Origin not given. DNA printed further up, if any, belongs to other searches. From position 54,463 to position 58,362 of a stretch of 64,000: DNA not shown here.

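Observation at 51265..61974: Candidate undescribed three-gene enzyme system: giant UGDH-like/ATP-grasp protein, a second ATP-grasp protein and a GHMP sugar-kinase fusion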

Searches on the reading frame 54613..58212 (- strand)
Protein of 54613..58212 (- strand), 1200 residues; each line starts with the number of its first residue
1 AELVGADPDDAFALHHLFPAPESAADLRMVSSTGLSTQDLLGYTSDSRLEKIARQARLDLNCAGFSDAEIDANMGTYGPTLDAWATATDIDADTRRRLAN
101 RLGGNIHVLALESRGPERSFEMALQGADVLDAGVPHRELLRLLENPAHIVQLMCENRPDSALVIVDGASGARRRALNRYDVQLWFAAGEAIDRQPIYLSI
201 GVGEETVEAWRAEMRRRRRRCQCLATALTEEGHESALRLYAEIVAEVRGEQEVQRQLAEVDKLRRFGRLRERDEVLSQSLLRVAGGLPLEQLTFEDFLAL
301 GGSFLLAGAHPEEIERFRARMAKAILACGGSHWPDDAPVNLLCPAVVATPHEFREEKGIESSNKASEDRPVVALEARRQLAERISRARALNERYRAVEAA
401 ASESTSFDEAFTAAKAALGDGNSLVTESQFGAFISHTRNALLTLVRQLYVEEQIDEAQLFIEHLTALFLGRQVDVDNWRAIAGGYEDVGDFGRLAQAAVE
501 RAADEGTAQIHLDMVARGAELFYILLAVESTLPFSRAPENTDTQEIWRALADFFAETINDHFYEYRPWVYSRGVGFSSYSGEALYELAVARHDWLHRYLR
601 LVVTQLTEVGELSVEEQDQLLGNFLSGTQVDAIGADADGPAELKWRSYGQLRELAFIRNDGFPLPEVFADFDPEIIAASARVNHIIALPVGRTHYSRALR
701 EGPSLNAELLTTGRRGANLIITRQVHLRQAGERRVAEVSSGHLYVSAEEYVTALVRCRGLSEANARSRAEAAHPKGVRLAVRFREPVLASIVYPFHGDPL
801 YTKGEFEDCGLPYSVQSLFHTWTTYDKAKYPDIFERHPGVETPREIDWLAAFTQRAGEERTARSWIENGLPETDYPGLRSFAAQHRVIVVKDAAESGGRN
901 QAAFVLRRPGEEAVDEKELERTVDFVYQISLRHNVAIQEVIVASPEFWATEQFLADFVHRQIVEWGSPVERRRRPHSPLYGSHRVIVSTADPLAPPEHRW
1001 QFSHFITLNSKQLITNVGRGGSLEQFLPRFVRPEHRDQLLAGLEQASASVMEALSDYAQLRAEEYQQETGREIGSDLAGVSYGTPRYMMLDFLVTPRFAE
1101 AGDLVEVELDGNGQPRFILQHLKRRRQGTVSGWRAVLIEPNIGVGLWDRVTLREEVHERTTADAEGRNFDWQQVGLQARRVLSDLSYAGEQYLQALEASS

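Call 52: predict_structure(alignment_id=A3)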
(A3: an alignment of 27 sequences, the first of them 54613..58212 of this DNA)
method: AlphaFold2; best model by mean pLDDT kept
length: 1200 residues; sequences in the alignment: 27
mean_pLDDT: 86.2   pTM: 0.80
mean pLDDT of the five models: 86.2, 85.3, 83.9, 83.8, 83.3
residues with pLDDT >= 90: 680; 70-90: 398; 50-70: 65; < 50: 57
segments of 3 or more residues with pLDDT < 50: 1-24, 37-40, 42-46, 357-378
pLDDT, mean of each block of 10 residues (from residue 1): 29 35 56 55 53 84 82 85 74 80 80 73 86 78 90 84 75 79 94 89 89 95 94 92 92 91 85 92 92 92 92 89 87 69 77 52 43 45 78 89 84 94 93 93 92 88 86 83 81 90 79 95 95 82 88 92 88 81 94 96 95 96 92 93 95 94 94 97 95 89 96 97 94 93 97 97 95 93 97 91 94 87 90 89 93 90 96 91 91 76 84 89 92 91 92 90 85 82 94 88 93 76 91 94 95 93 94 94 94 93 80 79 83 94 84 92 95 94 95 86
secondary structure, 60 per line:
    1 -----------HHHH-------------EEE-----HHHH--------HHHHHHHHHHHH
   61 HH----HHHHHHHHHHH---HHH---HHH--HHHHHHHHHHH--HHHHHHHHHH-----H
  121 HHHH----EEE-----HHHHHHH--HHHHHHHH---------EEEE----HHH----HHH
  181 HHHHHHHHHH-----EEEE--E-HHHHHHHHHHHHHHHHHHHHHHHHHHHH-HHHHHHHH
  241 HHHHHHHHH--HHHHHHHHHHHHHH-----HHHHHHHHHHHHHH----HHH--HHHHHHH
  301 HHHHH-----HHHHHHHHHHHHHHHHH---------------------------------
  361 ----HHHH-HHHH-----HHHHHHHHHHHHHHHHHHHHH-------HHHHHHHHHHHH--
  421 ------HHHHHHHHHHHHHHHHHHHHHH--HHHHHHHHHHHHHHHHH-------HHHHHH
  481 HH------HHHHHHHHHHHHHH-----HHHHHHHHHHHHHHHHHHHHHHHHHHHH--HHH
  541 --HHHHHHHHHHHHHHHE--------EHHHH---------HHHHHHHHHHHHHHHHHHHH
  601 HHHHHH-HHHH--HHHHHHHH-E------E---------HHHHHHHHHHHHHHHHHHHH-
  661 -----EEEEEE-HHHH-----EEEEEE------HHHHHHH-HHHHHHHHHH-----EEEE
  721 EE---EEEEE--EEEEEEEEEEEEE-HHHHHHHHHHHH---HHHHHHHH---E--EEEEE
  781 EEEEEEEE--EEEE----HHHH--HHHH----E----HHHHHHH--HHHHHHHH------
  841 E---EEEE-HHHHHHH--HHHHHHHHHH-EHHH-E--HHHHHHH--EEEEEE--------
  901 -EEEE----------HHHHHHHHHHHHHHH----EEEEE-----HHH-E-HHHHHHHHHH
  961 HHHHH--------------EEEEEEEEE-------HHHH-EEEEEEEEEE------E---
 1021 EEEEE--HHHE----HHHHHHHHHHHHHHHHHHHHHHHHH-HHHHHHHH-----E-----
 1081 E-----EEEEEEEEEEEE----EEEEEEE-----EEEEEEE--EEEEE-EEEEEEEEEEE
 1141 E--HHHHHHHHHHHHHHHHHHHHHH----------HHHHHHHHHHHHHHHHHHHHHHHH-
elements in order (helices of 4 or more, strands of 3 or more residues): H12-15 E29-31 H37-40 H49-62 H67-77 H92-102 H105-114 H120-124 E129-131 H137-143 H146-153 E163-166 H178-190 E196-199 H204-231 H233-249 H252-265 H271-284 H294-305 H311-327 H365-368 H370-373 H379-399 H407-418 H427-448 H451-467 H475-482 H489-502 H508-535 H543-557 H568-571 H581-606 H608-611 H614-621 H640-659 E666-671 H673-676 E682-687 H694-700 H702-711 E717-722 E726-730 E733-745 H747-758 H762-769 E776-788 E791-794 H799-802 H805-808 H818-824 H827-834 E845-848 H850-856 H859-868 H878-884 E887-892 E902-905 H916-930 E935-939 H951-965 E980-988 H996-999 E1001-1010 E1021-1025 H1036-1060 H1062-1069 E1087-1098 E1103-1109 E1115-1121 E1124-1128 E1130-1141 H1144-1165 H1176-1199

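Call 56: fold_search(model_id=the predicted structure, library=pdb)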
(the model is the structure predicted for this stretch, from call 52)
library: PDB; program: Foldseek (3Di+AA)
matches with E <= 10: 313; with E <= 0.001: 4
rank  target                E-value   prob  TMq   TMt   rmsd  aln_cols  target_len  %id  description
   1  3n8d_B                7.6e-06  1.00  0.20  0.59  10.2       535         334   10  Crystal structure of Staphylococcus aureus VRSA-9 D-Ala:D-Ala ligase (released 2010-10-13)
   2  3se7_A                2.2e-05  1.00  0.16  0.46  10.6       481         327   12  ancient VanA (released 2011-09-14)
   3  3k3p_A                7.5e-04  1.00  0.18  0.54   8.2       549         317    8  Crystal Structure of the Apo Form of D-Alanine:D-Alanine Ligase (DDl) from Streptococcus mutans (released 2010-09-15)
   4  5k2m_D                8.2e-04  1.00  0.15  0.58   7.7       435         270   13  Bifunctional LysX/ArgX from Thermococcus kodakarensis with LysW-gamma-AAA (released 2016-09-07)
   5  3k3p_B                1.1e-03  1.00  0.18  0.53  10.6       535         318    8  Crystal Structure of the Apo Form of D-Alanine:D-Alanine Ligase (DDl) from Streptococcus mutans (released 2010-09-15)
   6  8ynq_B                3.0e-03  1.00  0.14  0.36  13.1       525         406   10  ATP-grasp peptide ligase from Streptomyces (released 2025-02-19)
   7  3wvr_A                1.2e-02  1.00  0.16  0.38  13.4       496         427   10  Structure of ATP grasp protein with AMP (released 2014-11-19)
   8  1kjj_B                2.3e-02  1.00  0.13  0.36   5.3       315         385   10  Crystal structure of glycniamide ribonucleotide transformylase in complex with Mg-ATP-gamma-S (released 2002-06-28)
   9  1kj9_B                3.1e-02  0.97  0.13  0.36  17.6       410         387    9  Crystal structure of purt-encoded glycinamide ribonucleotide transformylase complexed with Mg-ATP (released 2002-06-28)
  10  3wvq_C                4.2e-02  0.99  0.12  0.32  11.3       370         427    8  Structure of ATP grasp protein (released 2014-11-19)
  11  8c4a                  7.1e-02  0.13  0.08  0.05  30.4       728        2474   11  Structural and interactional insights into the glideosome-associated connector from Toxoplasma gondii (released 2023-07-19)
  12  8v3b_a                7.4e-02  0.47  0.09  0.20  28.0       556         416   13  Computational Designed Nanocage O43_129_+4 (released 2024-03-13)
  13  9exz_A                1.4e-01  0.14  0.09  0.15  30.5       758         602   15  Efficient and scalable protein design using a relaxed sequence space (released 2024-10-16)
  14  2qiz                  2.9e-01  0.10  0.09  0.11  32.8       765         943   10  Structure of the yeast U-box-containing ubiquitin ligase Ufd2p (released 2007-09-18)
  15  9khs_A                3.0e-01  0.07  0.08  0.11  32.3       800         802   12  Cryo-EM structure of Ufd2/Ubc4-Ub in complex with K29-linked diUb (monomeric conformation) (released 2025-07-30)
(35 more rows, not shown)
